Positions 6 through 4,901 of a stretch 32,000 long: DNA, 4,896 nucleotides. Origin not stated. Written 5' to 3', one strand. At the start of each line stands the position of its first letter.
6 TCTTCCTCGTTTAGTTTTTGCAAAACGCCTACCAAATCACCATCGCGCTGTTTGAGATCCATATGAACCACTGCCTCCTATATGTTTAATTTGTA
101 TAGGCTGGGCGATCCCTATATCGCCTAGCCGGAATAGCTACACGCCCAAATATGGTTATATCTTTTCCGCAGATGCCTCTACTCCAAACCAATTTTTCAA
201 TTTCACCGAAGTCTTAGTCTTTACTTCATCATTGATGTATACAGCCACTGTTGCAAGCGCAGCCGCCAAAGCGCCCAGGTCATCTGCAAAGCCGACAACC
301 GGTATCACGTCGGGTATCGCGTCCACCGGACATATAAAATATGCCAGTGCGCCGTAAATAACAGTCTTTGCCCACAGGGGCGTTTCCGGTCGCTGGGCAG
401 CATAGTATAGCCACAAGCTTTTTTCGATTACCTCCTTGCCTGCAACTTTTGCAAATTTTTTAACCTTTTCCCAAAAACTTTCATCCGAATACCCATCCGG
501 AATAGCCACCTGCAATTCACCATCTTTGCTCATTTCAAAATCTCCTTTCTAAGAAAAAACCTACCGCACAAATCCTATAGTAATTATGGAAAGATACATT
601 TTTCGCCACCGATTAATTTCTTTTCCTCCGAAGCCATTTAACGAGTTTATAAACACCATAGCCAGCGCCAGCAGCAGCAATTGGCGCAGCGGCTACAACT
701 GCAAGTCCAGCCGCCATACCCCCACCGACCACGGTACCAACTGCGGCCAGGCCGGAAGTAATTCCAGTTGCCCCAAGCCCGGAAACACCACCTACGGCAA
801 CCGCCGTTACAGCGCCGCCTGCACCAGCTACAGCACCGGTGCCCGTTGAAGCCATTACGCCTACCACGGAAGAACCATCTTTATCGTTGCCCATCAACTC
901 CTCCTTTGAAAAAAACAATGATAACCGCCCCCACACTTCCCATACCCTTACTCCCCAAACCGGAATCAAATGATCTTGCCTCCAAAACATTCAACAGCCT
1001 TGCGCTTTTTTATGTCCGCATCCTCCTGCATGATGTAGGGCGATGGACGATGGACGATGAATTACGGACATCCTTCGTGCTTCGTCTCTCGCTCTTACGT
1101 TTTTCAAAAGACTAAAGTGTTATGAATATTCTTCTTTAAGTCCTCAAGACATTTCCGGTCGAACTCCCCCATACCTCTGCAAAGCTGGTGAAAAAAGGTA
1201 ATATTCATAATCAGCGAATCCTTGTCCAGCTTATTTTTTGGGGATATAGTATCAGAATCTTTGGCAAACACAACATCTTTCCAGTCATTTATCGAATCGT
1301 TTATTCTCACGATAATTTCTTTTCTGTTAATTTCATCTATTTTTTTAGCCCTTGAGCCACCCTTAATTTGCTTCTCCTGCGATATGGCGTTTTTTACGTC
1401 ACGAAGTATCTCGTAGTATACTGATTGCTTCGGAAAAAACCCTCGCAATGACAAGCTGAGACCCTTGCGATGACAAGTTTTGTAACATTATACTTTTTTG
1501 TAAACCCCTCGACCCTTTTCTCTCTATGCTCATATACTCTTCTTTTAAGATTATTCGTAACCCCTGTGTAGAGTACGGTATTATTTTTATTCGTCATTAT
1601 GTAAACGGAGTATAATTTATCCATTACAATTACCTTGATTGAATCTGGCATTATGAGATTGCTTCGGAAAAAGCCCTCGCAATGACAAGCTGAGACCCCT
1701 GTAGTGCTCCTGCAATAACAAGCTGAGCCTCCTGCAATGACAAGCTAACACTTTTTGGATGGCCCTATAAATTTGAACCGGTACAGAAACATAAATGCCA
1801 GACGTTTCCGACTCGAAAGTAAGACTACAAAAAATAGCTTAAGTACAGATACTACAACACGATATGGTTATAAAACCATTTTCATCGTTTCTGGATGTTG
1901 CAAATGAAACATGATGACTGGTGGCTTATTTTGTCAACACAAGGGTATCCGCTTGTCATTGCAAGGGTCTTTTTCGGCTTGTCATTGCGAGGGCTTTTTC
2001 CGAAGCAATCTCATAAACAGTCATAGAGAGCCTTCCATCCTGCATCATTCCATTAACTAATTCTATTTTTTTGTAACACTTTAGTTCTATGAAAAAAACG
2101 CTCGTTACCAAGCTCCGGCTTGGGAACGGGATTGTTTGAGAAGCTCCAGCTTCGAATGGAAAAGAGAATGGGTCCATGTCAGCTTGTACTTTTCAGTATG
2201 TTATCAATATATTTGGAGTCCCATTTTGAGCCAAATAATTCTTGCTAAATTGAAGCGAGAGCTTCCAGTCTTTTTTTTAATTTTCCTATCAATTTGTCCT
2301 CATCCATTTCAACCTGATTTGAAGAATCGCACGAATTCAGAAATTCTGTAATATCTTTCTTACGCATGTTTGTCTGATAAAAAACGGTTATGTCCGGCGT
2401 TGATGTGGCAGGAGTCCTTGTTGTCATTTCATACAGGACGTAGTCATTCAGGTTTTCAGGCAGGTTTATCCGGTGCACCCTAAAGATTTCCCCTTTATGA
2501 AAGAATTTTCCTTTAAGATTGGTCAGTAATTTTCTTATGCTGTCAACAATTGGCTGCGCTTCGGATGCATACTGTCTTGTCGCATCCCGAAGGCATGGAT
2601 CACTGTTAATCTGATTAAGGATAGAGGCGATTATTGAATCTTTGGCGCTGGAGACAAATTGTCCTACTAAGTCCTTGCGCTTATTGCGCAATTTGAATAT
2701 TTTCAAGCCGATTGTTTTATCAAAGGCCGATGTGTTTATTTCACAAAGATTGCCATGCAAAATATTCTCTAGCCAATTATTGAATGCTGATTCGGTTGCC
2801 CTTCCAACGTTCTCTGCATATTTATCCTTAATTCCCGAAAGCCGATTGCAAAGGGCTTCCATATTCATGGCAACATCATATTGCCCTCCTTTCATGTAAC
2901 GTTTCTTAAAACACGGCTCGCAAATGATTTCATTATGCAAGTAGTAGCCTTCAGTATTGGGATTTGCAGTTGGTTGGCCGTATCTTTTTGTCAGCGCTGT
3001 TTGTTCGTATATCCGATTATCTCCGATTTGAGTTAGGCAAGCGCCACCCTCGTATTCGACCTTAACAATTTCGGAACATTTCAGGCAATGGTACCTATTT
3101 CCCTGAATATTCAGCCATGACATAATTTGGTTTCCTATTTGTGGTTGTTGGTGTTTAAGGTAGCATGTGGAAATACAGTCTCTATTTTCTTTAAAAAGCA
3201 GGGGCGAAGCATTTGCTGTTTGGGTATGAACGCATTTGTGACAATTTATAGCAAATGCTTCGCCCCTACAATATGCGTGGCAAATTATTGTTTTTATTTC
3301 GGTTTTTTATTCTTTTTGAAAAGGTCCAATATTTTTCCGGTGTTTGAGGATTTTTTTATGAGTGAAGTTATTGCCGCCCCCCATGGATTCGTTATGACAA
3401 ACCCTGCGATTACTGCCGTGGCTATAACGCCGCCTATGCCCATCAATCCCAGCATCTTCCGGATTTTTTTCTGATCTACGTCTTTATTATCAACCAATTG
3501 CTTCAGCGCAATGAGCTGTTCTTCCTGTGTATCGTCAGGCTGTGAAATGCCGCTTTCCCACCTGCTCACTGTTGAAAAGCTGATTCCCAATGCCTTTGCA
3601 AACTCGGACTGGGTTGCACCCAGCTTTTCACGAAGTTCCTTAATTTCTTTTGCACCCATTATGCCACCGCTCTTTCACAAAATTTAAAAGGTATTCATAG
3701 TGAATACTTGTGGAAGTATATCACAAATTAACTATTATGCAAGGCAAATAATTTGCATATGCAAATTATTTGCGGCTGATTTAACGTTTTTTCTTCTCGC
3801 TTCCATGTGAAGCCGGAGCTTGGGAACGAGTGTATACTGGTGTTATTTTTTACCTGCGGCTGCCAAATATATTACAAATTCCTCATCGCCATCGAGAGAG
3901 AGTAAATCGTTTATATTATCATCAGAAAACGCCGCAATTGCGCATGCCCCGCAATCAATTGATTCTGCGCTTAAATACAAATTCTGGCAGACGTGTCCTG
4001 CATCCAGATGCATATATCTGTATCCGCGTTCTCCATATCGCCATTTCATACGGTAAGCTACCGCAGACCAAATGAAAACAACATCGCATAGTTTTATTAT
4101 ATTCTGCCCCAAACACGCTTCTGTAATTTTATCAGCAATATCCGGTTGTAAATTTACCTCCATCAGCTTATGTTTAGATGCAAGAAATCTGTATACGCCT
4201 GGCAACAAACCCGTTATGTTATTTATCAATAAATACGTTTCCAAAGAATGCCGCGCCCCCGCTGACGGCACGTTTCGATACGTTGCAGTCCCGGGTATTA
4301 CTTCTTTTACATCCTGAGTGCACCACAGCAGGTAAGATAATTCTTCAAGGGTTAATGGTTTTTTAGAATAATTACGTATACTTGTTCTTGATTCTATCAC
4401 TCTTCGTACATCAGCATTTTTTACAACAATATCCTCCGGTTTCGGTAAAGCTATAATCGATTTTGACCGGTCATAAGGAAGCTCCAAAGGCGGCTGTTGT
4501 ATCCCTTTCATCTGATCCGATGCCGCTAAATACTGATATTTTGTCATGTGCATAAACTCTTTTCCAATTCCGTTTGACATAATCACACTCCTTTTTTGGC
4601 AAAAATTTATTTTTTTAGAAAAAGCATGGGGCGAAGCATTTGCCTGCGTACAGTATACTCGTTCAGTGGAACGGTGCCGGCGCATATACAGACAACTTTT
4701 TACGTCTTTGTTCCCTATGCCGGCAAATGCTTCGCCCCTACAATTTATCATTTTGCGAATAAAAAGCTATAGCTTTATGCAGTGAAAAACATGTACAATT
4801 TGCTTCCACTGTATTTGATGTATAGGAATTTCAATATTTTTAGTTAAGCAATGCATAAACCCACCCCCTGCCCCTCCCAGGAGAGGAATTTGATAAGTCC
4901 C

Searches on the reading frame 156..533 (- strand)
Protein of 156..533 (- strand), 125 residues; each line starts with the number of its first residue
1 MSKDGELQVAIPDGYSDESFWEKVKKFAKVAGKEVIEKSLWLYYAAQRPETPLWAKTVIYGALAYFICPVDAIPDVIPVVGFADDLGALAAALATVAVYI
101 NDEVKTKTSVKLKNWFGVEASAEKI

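Call 47: search_protein_families(library=pfam, proteins=[window:156-533:-], max_evalue=0.1)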
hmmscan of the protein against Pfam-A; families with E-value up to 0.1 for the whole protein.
window:156-533:- (125 aa): 1 family
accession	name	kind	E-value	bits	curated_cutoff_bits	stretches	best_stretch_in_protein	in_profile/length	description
PF06803.17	DUF1232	-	1.2e-14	54.2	23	1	55-90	1-36/37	Protein of unknown function (DUF1232)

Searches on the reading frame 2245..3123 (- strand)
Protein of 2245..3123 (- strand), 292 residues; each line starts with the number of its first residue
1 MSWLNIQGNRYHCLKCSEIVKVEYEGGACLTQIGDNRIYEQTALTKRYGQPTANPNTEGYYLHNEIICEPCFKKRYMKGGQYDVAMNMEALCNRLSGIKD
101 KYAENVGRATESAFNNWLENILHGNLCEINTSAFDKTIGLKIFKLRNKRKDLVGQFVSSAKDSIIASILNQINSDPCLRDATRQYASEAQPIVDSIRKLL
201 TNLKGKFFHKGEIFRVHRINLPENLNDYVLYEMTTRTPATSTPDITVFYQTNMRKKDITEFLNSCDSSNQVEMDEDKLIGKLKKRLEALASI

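Call 20: search_protein_families(library=pfam, proteins=[window:2245-3123:-], max_evalue=0.001)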
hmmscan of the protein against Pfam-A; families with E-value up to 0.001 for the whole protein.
window:2245-3123:- (292 aa): 0 families

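Call 47: search_protein_families(library=pfam, proteins=[window:2245-3123:-], max_evalue=0.1)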
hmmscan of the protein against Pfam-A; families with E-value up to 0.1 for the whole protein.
window:2245-3123:- (292 aa): 1 family
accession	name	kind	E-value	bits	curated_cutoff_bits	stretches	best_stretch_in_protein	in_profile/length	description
PF00569.23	ZZ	-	0.0084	16.3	21.4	0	7-18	16-27/45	Zinc finger, ZZ type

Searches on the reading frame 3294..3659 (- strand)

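Call 20: search_protein_families(library=pfam, proteins=[window:3294-3659:-], max_evalue=0.001)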
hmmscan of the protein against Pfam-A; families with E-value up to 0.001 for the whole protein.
window:3294-3659:- (121 aa): 8 families
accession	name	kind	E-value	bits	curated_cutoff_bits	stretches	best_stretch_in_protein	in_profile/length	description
PF01381.28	HTH_3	-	7.2e-13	48.8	23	1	6-43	1-38/55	Helix-turn-helix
PF13560.12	HTH_31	-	2.7e-08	34.4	27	1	5-45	5-46/64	Helix-turn-helix domain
PF22495.2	HTH_92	-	1.7e-05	24.5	27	1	7-42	1-36/45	RsaL-like HTH domain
PF12844.13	HTH_19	-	7.9e-05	22.9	30.2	1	5-42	3-40/64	Helix-turn-helix domain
PF13384.12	HTH_23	-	0.00013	22.1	24.6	1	9-34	13-37/50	Homeodomain-like domain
PF20432.4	Xre-like-HTH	-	0.00018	22.2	25.8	0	5-33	14-42/63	Antitoxin Xre-like helix-turn-helix domain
PF13518.12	HTH_28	-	0.00019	21.9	25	1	14-36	12-34/52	Helix-turn-helix domain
PF15731.11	MqsA_antitoxin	-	0.00027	21.5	30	1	3-57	71-121/131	Antitoxin component of bacterial toxin-antitoxin system, MqsA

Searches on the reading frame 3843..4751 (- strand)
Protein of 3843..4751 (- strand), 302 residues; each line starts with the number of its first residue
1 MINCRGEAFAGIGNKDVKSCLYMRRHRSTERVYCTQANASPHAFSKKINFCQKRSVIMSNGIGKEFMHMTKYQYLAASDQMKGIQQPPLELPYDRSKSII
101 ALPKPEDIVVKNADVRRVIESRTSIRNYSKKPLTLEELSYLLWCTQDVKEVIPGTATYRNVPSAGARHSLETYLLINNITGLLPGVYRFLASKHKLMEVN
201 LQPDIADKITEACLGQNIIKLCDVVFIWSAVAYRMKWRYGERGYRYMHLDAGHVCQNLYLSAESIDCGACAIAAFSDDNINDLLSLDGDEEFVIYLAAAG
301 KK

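Call 20: search_protein_families(library=pfam, proteins=[window:3843-4751:-], max_evalue=0.001)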
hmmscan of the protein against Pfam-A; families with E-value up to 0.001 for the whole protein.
window:3843-4751:- (302 aa): 1 family
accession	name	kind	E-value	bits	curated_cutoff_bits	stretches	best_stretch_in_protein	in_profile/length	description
PF00881.29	Nitroreductase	-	4.2e-28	99.1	23.5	1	119-300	1-166/167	Nitroreductase family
